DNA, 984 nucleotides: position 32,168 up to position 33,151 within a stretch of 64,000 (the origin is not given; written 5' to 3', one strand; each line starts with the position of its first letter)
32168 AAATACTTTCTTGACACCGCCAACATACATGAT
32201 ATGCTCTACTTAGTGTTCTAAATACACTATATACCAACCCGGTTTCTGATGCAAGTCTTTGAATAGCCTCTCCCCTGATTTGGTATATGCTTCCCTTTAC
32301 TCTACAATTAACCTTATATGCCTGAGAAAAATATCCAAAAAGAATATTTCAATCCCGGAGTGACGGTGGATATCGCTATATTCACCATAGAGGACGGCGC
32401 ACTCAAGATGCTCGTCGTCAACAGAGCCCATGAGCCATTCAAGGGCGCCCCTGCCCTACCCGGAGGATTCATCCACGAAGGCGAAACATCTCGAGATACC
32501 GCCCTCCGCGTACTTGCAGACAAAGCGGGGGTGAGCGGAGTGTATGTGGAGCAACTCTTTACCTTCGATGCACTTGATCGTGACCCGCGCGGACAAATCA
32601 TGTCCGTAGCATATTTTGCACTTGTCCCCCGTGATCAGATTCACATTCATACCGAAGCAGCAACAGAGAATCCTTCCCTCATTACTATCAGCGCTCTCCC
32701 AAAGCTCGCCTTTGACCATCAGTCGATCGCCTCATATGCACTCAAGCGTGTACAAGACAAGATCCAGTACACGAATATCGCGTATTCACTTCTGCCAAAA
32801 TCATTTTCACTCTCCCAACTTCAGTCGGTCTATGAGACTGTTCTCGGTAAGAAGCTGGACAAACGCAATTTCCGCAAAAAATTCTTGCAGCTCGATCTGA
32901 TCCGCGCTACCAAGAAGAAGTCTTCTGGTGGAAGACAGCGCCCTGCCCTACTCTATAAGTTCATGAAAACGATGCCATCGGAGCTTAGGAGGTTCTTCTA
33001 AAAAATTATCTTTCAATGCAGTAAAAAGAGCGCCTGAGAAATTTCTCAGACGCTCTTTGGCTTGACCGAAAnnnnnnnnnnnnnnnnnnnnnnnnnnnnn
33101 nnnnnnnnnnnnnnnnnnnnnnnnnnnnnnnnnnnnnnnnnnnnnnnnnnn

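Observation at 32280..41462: NrtR-centred NAD salvage/recycling island with split NadM/Nudix, divergent Prs and several uncharacterised nucleotide enzymes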

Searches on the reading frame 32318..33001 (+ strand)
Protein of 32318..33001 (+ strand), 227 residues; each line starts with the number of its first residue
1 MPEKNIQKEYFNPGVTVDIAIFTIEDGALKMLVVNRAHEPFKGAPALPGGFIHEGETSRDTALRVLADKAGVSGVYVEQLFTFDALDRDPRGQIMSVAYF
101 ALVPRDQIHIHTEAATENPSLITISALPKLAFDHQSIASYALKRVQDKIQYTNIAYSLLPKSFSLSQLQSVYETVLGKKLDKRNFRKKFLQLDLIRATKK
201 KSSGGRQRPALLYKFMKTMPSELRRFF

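Call 3: search_protein_families(library=pfam, proteins=[window:32318-33001:+], max_evalue=0.01)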
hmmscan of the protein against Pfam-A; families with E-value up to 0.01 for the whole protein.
window:32318-33001:+ (227 aa): 3 families
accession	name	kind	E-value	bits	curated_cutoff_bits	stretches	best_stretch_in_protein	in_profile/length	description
PF21906.2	NrtR_WHD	-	2.9e-24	85.4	27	1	156-215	2-61/61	NrtR DNA-binding winged helix domain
PF19368.5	AraR_C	-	1.1e-14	54.9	23.8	1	151-217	1-68/82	AraR C-terminal winged HTH domain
PF00293.34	NUDIX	-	7.2e-09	36.2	21.1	1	18-127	5-118/134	NUDIX domain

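Call 4: search_protein_families(library=ncbifam, proteins=[window:32318-33001:+], max_evalue=0.01)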
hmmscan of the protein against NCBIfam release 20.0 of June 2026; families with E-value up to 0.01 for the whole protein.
window:32318-33001:+ (227 aa): 7 families
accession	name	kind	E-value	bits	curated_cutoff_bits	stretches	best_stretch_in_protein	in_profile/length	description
NF050029.2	TransRepNtr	equivalog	2.3e-47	161.5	400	1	7-216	14-226/245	ADPR responsive transcriptional repressor NtrR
NF003790.0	PRK05379.2-2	equivalog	3.3e-08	33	403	1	19-125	218-330/354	bifunctional nicotinamide mononucleotide adenylyltransferase/ADP-ribose pyrophosphatase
NF003791.0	PRK05379.2-3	equivalog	3.5e-06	26.4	409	1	23-103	209-293/340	bifunctional nicotinamide-nucleotide adenylyltransferase/Nudix hydroxylase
NF003788.0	PRK05379.1-5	equivalog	4.6e-06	26.2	354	1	29-99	224-300/351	bifunctional nicotinamide-nucleotide adenylyltransferase/Nudix hydroxylase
NF003786.0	PRK05379.1-2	equivalog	2.6e-05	23.6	397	1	24-102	226-309/354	bifunctional nicotinamide-nucleotide adenylyltransferase/Nudix hydroxylase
NF003787.0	PRK05379.1-4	equivalog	0.00071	18.6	449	1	15-72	209-262/346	bifunctional nicotinamide-nucleotide adenylyltransferase/Nudix hydroxylase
NF003785.0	PRK05379.1-1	equivalog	0.0075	15.5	418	0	9-80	197-264/347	bifunctional nicotinamide-nucleotide adenylyltransferase/Nudix hydroxylase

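Call 17: find_encoding_contigs(protein=window:32318-33001:+, flank=10000, max_places=6)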
Protein window:32318-33001:+ (227 aa): no gene with exactly this product is on record in the collection.

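Call 20: find_homologous_proteins(query=window:32318-33001:+, max_evalue=1e-10)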
Query window:32318-33001:+ (227 aa): 7653 proteins with E <= 1e-10 among 8000 candidates; the best 120 are listed.
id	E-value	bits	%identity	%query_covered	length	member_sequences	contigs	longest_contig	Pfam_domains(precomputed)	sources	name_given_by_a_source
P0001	4.4e-144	495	100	100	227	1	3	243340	PF21906.3,PF19368.6,PF00293.35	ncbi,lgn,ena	ncbi:MAG: NUDIX domain-containing protein [Patescibacteria group bacterium]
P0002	2.4e-95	336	69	97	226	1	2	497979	PF21906.3,PF19368.6,PF00293.35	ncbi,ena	-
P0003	2.9e-94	332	67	96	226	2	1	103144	PF21906.3,PF19368.6,PF00293.35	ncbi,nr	ncbi:MAG: NUDIX domain-containing protein [Candidatus Pacebacteria bacterium]|nr:NUDIX domain-contai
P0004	1.6e-93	330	66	100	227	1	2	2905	PF21906.3,PF19368.6,PF00293.35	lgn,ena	-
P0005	2.8e-93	329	65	99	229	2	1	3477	PF21906.3,PF19368.6,PF00293.35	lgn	-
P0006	1.7e-92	326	65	96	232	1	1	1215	PF21906.3,PF19368.6,PF00293.35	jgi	jgi:8-oxo-dGTP diphosphatase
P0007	4.1e-91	322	64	97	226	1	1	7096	PF21906.3,PF19368.6,PF00293.35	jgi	jgi:8-oxo-dGTP diphosphatase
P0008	6.6e-89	315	68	92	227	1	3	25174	PF21906.3,PF19368.6,PF00293.35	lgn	-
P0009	2.1e-88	313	63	100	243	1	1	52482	PF21906.3,PF19368.6,PF00293.35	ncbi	-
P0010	4.3e-88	312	65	97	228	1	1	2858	PF21906.3,PF19368.6,PF00293.35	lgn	-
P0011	1.0e-87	311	63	96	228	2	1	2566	PF21906.3,PF19368.6,PF00293.35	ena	-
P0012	4.7e-87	309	62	97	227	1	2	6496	PF21906.3,PF19368.6,PF00293.35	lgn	-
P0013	4.9e-87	309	62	100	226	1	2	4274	PF21906.3,PF19368.6,PF00293.35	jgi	jgi:8-oxo-dGTP diphosphatase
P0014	5.5e-86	305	61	99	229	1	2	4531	PF21906.3,PF19368.6,PF00293.35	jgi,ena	jgi:8-oxo-dGTP diphosphatase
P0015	9.3e-85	301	61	99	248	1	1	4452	PF21906.3,PF19368.6,PF00293.35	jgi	jgi:8-oxo-dGTP diphosphatase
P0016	1.2e-84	301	60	97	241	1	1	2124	PF21906.3,PF19368.6,PF00293.35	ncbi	-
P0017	1.2e-84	301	61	96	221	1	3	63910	PF21906.3,PF19368.6,PF00293.35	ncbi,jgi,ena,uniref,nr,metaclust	ncbi:MAG: NUDIX hydrolase [Candidatus Nomurabacteria bacterium GW2011_GWB1_37_5]|uniref:NUDIX hydrol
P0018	1.5e-84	300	60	99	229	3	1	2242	PF21906.3,PF19368.6,PF00293.35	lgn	-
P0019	1.8e-84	300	60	97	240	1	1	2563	PF21906.3,PF19368.6,PF00293.35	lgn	-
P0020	5.1e-84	299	59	99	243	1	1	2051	PF21906.3,PF19368.6,PF00293.35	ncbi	-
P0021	2.2e-83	297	59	97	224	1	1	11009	PF21906.3,PF19368.6,PF00293.35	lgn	-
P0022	2.9e-83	296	59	100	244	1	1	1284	PF21906.3,PF19368.6,PF00293.35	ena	-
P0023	3.3e-83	296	59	97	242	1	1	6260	PF21906.3,PF19368.6,PF00293.35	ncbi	-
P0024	6.3e-83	295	59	96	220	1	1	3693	PF21906.3,PF19368.6,PF00293.35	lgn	-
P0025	2.5e-82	293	57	98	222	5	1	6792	PF21906.3,PF19368.6,PF00293.35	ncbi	-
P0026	2.8e-82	293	59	96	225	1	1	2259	PF21906.3,PF19368.6,PF00293.35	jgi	jgi:8-oxo-dGTP diphosphatase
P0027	5.8e-82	292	57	100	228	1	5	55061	PF21906.3,PF19368.6,PF00293.35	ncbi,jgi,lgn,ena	jgi:8-oxo-dGTP diphosphatase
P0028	8.4e-82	291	57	98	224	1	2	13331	PF21906.3,PF19368.6,PF00293.35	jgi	jgi:8-oxo-dGTP diphosphatase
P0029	1.1e-81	291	58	96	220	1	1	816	PF21906.3,PF19368.6,PF00293.35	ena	-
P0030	1.2e-81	291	61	97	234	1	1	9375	PF21906.3,PF19368.6,PF00293.35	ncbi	-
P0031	1.3e-81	291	59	93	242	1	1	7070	PF21906.3,PF19368.6,PF00293.35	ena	-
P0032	1.9e-81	290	59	99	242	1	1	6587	PF21906.3,PF19368.6,PF00293.35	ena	-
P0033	2.1e-81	290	57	97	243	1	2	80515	PF21906.3,PF19368.6,PF00293.35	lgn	-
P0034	2.4e-81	290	60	96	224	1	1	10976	PF21906.3,PF19368.6,PF00293.35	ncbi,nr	ncbi:MAG: NUDIX hydrolase [Patescibacteria group bacterium]|nr:NUDIX hydrolase [Patescibacteria grou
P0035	2.7e-81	290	60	97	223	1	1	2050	PF21906.3,PF19368.6,PF00293.35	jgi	jgi:8-oxo-dGTP diphosphatase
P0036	3.9e-81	289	57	100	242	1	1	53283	PF21906.3,PF19368.6,PF00293.35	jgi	-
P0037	5.1e-81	289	61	94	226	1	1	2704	PF21906.3,PF19368.6,PF00293.35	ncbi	-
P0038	5.3e-81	289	58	98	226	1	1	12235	PF21906.3,PF19368.6,PF00293.35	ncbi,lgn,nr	ncbi:MAG: NUDIX hydrolase [Candidatus Niyogibacteria bacterium]|nr:NUDIX hydrolase [Candidatus Niyog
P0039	2.2e-80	287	58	96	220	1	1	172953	PF21906.3,PF19368.6,PF00293.35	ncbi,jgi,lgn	ncbi:MAG: NUDIX domain-containing protein [Candidatus Paceibacterota bacterium]|jgi:8-oxo-dGTP dipho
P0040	1.5e-79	284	56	98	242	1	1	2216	PF21906.3,PF19368.6,PF00293.35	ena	-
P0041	2.1e-79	284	57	96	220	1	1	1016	PF21906.3,PF19368.6,PF00293.35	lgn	-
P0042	2.8e-79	283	58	100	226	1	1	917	PF21906.3,PF19368.6,PF00293.35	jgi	jgi:8-oxo-dGTP diphosphatase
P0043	3.4e-79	283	58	96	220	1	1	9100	PF21906.3,PF19368.6,PF00293.35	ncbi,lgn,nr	ncbi:MAG TPA: NUDIX domain-containing protein [Candidatus Paceibacterota bacterium]|nr:NUDIX domain-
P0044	4.4e-79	283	58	99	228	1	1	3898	PF21906.3,PF19368.6,PF00293.35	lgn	-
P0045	9.2e-79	282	56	99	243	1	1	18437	PF21906.3,PF19368.6,PF00293.35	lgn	-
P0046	1.0e-78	281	59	97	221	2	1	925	PF21906.3,PF19368.6,PF00293.35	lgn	-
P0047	1.1e-78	281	55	99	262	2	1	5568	PF21906.3,PF19368.6,PF00293.35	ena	-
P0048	1.2e-78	281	58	96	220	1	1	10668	PF21906.3,PF19368.6,PF00293.35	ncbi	-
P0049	1.5e-78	281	57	98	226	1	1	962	PF21906.3,PF19368.6,PF00293.35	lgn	-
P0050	1.8e-78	281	56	96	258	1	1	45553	PF21906.3,PF19368.6,PF00293.35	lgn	-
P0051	1.8e-78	281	59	97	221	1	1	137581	PF21906.3,PF19368.6,PF00293.35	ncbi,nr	ncbi:MAG: NUDIX hydrolase [Candidatus Harrisonbacteria bacterium]|nr:NUDIX hydrolase [Candidatus Har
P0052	1.8e-78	281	56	99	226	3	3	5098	PF21906.3,PF19368.6,PF00293.35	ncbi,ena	-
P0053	1.9e-78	281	59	97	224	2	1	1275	PF21906.3,PF19368.6,PF00293.35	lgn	-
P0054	2.1e-78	280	60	91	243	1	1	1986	PF21906.3,PF19368.6,PF00293.35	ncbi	-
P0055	2.4e-78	280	59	97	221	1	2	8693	PF21906.3,PF19368.6,PF00293.35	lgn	-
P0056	2.6e-78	280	56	97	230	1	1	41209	PF21906.3,PF19368.6,PF00293.35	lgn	-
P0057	2.7e-78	280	57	96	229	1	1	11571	PF21906.3,PF19368.6,PF00293.35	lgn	-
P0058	5.1e-78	279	57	98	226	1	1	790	PF21906.3,PF19368.6,PF00293.35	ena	-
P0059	5.4e-78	279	58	97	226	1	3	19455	PF21906.3,PF19368.6,PF00293.35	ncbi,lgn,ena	-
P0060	9.0e-78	278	57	97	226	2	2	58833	PF21906.3,PF19368.6,PF00293.35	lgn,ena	-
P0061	9.3e-78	278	55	100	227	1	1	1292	PF21906.3,PF19368.6,PF00293.35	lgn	-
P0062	1.3e-77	278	56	93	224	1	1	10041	PF21906.3,PF19368.6,PF00293.35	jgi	jgi:8-oxo-dGTP diphosphatase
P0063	1.4e-77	278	56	98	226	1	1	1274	PF21906.3,PF19368.6,PF00293.35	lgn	-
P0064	1.6e-77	277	58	97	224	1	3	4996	PF21906.3,PF19368.6,PF00293.35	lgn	-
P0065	1.7e-77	277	56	96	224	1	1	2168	PF21906.3,PF19368.6,PF00293.35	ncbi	-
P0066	1.9e-77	277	59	93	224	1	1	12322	PF21906.3,PF19368.6,PF00293.35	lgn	-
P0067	2.0e-77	277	58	97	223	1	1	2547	PF21906.3,PF19368.6,PF00293.35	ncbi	-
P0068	2.6e-77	277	56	97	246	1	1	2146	PF21906.3,PF19368.6,PF00293.35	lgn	-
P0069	3.0e-77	277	59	97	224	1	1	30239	PF21906.3,PF19368.6,PF00293.35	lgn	-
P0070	3.1e-77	277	56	98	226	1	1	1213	PF21906.3,PF19368.6,PF00293.35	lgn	-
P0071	3.2e-77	277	57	97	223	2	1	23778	PF21906.3,PF19368.6,PF00293.35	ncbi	-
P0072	3.8e-77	276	56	100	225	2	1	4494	PF21906.3,PF19368.6,PF00293.35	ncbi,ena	-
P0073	5.1e-77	276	57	98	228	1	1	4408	PF21906.3,PF19368.6,PF00293.35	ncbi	-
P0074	5.5e-77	276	57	100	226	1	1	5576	PF21906.3,PF19368.6,PF00293.35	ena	-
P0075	5.6e-77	276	57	97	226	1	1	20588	PF21906.3,PF19368.6,PF00293.35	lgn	-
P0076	5.8e-77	276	56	96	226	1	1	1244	PF21906.3,PF19368.6,PF00293.35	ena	-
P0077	6.1e-77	276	58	97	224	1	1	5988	PF21906.3,PF19368.6,PF00293.35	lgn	-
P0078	7.1e-77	275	57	97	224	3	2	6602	PF21906.3,PF19368.6,PF00293.35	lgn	-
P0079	7.3e-77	275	55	99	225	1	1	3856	PF21906.3,PF19368.6,PF00293.35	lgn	-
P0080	8.4e-77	275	59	96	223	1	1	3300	PF21906.3,PF19368.6,PF00293.35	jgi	jgi:8-oxo-dGTP diphosphatase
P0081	8.5e-77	275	56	93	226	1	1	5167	PF21906.3,PF19368.6,PF00293.35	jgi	jgi:8-oxo-dGTP diphosphatase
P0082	8.9e-77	275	56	96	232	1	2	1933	PF21906.3,PF19368.6,PF00293.35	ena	-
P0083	1.0e-76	275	57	94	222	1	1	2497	PF21906.3,PF19368.6,PF00293.35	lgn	-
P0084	1.6e-76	274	56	96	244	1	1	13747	PF21906.3,PF19368.6,PF00293.35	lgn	-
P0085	1.7e-76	274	61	94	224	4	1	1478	PF21906.3,PF19368.6,PF00293.35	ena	-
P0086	2.4e-76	274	58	97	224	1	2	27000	PF21906.3,PF19368.6,PF00293.35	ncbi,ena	-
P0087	3.5e-76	273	57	97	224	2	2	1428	PF21906.3,PF19368.6,PF00293.35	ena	-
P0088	4.9e-76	273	56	97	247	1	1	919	PF21906.3,PF19368.6,PF00293.35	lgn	-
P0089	4.9e-76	273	59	94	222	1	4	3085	PF21906.3,PF19368.6,PF00293.35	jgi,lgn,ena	-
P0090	6.1e-76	272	60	94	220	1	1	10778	PF21906.3,PF19368.6,PF00293.35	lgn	-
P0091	8.5e-76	272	54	96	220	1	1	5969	PF21906.3,PF19368.6,PF00293.35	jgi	jgi:8-oxo-dGTP diphosphatase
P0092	8.7e-76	272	57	99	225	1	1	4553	PF21906.3,PF19368.6,PF00293.35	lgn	-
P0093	9.5e-76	272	57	96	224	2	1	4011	PF21906.3,PF19368.6,PF00293.35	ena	-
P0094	9.8e-76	272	57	96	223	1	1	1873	PF21906.3,PF19368.6,PF00293.35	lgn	-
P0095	1.1e-75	271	56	96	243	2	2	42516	PF21906.3,PF19368.6,PF00293.35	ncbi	-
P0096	1.2e-75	271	57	94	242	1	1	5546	PF21906.3,PF19368.6,PF00293.35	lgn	-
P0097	1.5e-75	271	55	96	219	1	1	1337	PF21906.3,PF19368.6,PF00293.35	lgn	-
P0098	1.7e-75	271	60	93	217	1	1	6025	PF21906.3,PF19368.6,PF00293.35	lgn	-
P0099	1.9e-75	271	56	97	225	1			PF21906.3,PF19368.6,PF00293.35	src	-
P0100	2.6e-75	270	58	96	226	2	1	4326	PF21906.3,PF19368.6,PF00293.35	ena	-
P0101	5.2e-75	269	54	99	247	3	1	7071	PF21906.3,PF19368.6,PF00293.35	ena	-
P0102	6.3e-75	269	58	94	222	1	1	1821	PF21906.3,PF19368.6,PF00293.35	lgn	-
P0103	6.4e-75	269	58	94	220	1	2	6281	PF21906.3,PF19368.6,PF00293.35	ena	-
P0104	7.1e-75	269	55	99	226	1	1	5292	PF21906.3,PF19368.6,PF00293.35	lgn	-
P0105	9.5e-75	268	56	96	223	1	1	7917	PF21906.3,PF19368.6,PF00293.35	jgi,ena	-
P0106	1.0e-74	268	56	99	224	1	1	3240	PF21906.3,PF19368.6,PF00293.35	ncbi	-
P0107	1.3e-74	268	55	97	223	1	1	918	PF21906.3,PF19368.6,PF00293.35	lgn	-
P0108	1.4e-74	268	56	96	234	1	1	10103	PF21906.3,PF19368.6,PF00293.35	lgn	-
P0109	1.4e-74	268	55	98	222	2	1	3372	PF21906.3,PF19368.6,PF00293.35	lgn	-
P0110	1.5e-74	268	57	94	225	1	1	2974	PF21906.3,PF19368.6,PF00293.35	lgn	-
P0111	1.6e-74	268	56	97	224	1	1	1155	PF21906.3,PF19368.6,PF00293.35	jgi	jgi:8-oxo-dGTP diphosphatase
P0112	1.9e-74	267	54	96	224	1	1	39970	PF21906.3,PF19368.6,PF00293.35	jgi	jgi:8-oxo-dGTP diphosphatase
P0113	2.1e-74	267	56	94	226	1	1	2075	PF21906.3,PF19368.6,PF00293.35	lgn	-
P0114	2.3e-74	267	55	95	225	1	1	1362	PF21906.3,PF19368.6,PF00293.35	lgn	-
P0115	4.0e-74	266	54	100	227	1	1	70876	PF21906.3,PF19368.6,PF00293.35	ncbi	-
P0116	4.7e-74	266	55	98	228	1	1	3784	PF21906.3,PF19368.6,PF00293.35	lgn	-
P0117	4.9e-74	266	56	97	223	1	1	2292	PF21906.3,PF19368.6,PF00293.35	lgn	-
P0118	7.8e-74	265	56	94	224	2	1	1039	PF21906.3,PF19368.6,PF00293.35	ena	-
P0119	1.2e-73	265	56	95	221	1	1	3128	PF21906.3,PF19368.6,PF00293.35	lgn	-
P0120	1.2e-73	265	58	96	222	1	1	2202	PF21906.3,PF19368.6,PF00293.35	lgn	-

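Call 22: find_related_loci(query=A1, collection=genome_contigs, flank=10000)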
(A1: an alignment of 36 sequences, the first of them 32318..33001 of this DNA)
Query A1 (227 aa) in genome_contigs; peptide patterns used: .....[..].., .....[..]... (x = any residue, [..] = any of these).
600 stretches matched a pattern (row limit reached: there are more); 586 encode a relative of the query (tblastn E <= 1e-3); the best 80 are kept; 80 distinct loci.
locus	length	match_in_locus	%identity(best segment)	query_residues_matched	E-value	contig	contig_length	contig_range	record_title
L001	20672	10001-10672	63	2-227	5e-96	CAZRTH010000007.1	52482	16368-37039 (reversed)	MAG TPA_asm: uncultured Candidatus Saccharibacteria bacterium isolate SRP193066_co2_80 genome assembly, contig: NODE_228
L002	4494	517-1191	56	1-227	5e-85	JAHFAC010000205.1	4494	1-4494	MAG: Bacteriovoracaceae bacterium isolate nzgw166 NODE_39572_length_4495_cov_2.042981, whole genome shotgun sequence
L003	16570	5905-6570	58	7-226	9e-85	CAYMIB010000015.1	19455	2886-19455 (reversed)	MAG TPA_asm: uncultured Candidatus Saccharibacteria bacterium isolate ERP113451_co3_83 genome assembly, contig: NODE_206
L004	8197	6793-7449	54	8-227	4e-79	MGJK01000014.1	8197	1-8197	MAG: Candidatus Yanofskybacteria bacterium RIFCSPHIGHO2_01_FULL_44_24 rifcsphigho2_01_scaffold_38967, whole genome shotg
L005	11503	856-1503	53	12-227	7e-79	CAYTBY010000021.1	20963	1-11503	MAG TPA_asm: uncultured Candidatus Saccharibacteria bacterium isolate SRP178908_co1_2 genome assembly, contig: NODE_1597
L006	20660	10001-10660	51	5-225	2e-73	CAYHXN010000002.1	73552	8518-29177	MAG TPA_asm: uncultured Candidatus Saccharibacteria bacterium isolate ERP119705_co17_962 genome assembly, contig: NODE_2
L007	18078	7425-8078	51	10-227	1e-71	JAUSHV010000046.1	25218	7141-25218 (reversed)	MAG: bacterium isolate E14_metabat.bin.207_sub E14_k141_1063703, whole genome shotgun sequence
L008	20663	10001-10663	50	4-226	6e-71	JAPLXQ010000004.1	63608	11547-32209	MAG: Candidatus Nomurabacteria bacterium isolate LacPavin_0818_WC45_MAG_33_35 LacPavin_0818_WC45_scaffold_677107, whole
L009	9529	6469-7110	48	9-221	9e-65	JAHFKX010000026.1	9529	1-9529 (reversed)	MAG: Candidatus Woesearchaeota archaeon isolate nzgw42 NODE_15453_length_9530_cov_2.659688, whole genome shotgun sequenc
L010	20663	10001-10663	50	7-227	1e-64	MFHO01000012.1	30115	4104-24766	MAG: Candidatus Giovannonibacteria bacterium RIFCSPHIGHO2_02_FULL_45_13 rifcsphigho2_02_scaffold_2075, whole genome shot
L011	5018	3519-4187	46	14-218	3e-64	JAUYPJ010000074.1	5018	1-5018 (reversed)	MAG: Candidatus Omnitrophota bacterium isolate C4_metabat.bin.25 C4_k141_43663, whole genome shotgun sequence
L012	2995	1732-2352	49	15-223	1e-64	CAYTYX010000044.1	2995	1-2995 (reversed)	MAG TPA_asm: uncultured Candidatus Saccharibacteria bacterium isolate binchicken_co50_420 genome assembly, contig: NODE_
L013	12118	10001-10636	48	4-215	2e-62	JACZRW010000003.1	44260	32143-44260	MAG: Patescibacteria group bacterium isolate B106T1L10 B106T1L10_NODE794, whole genome shotgun sequence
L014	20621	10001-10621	45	9-215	2e-61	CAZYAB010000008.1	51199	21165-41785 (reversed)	MAG TPA_asm: uncultured Methanosarcinales archaeon isolate SRP077602_co2_46 genome assembly, contig: NODE_1016_length_51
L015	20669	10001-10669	46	8-227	5e-61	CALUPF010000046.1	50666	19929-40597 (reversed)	MAG: Candidatus Gastranaerophilales bacterium isolate E19__bin50 genome assembly, contig: E19__k127_5936542, whole genom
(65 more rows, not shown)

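Call 33: find_encoding_contigs(protein=P0002, flank=10000, max_places=2)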
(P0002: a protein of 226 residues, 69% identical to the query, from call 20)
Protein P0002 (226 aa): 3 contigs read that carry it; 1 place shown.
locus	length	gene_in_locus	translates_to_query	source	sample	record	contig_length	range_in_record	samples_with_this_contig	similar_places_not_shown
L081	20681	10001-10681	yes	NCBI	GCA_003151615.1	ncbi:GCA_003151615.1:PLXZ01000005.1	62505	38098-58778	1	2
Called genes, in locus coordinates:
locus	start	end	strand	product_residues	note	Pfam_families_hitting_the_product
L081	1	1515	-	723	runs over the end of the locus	PF02518:HATPase_c, PF00204:DNA_gyraseB, PF01751:Toprim, PF00986:DNA_gyraseB_C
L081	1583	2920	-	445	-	PF03484:B5, PF17759:tRNA_synthFbeta, PF03147:FDX-ACB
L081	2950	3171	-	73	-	PF07866:DUF1653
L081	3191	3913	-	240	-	PF01409:tRNA-synt_2d, PF17759:tRNA_synthFbeta (faint)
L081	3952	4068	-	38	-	-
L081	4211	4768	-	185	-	-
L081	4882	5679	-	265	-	-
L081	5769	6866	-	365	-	-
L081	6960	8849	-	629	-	-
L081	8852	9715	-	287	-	PF13672:PP2C_2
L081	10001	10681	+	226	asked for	PF00293:NUDIX, PF19368:WHD_AraR, PF21906:WHD_NrtR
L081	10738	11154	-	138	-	-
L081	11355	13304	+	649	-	PF00795:CN_hydrolase, PF02540:NAD_synthase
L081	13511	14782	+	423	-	PF17767:NAPRTase_N, PF04095:NAPRTase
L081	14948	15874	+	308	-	PF13793:Pribosyltran_N (weak), PF00156:Pribosyltran (weak)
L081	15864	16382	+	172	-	-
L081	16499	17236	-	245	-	PF00293:NUDIX (weak)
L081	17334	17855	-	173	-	PF01467:CTP_transf_like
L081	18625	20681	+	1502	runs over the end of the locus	PF25059:FN3_DSCAM-DSCAML_C (faint), PF00041:fn3, PF01471:PG_binding_1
